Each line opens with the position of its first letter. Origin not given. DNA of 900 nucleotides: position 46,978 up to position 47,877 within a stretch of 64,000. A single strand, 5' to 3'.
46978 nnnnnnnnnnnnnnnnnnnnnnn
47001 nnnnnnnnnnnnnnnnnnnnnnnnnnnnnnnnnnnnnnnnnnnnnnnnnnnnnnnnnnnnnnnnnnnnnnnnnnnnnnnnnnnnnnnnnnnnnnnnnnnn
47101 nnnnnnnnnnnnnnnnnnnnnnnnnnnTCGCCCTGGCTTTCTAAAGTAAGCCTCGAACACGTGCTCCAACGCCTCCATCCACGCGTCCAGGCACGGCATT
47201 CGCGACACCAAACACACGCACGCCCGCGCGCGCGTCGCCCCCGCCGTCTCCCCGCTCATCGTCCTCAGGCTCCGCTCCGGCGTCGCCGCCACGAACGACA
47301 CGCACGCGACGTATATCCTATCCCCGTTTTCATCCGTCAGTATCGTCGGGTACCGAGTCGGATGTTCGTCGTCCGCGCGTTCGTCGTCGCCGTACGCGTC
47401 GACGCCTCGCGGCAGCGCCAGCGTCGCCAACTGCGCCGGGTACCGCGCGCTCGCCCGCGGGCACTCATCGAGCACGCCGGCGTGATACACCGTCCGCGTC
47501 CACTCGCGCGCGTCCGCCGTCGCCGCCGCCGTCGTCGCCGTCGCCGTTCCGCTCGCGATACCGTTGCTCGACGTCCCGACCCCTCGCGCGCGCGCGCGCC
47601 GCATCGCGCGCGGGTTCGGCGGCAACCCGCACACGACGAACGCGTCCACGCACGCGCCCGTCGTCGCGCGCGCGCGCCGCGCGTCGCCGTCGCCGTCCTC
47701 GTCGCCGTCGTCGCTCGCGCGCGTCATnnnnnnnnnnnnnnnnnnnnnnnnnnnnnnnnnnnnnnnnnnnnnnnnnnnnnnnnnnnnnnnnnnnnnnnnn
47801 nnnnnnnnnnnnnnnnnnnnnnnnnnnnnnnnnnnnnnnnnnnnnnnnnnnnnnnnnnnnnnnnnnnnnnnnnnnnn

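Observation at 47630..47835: Palindromic bidirectional start: two divergent genes initiate inside one inverted repeat and encode mirror-image leader peptides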

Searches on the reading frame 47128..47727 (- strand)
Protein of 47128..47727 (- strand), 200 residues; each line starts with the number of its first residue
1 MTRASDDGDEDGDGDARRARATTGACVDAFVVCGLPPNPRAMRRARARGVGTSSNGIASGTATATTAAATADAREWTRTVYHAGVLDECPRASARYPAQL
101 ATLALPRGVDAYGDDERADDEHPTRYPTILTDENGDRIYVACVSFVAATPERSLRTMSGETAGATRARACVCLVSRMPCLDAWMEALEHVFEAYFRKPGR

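Call 19: find_homologous_proteins(query=window:47128-47727:-, max_evalue=0.00001)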
Query window:47128-47727:- (200 aa): 1 proteins with E <= 0.00001 among 5323 candidates.
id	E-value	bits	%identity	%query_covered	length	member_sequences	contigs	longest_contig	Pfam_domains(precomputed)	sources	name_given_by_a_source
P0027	2.3e-102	359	100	84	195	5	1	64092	PF03456.26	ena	-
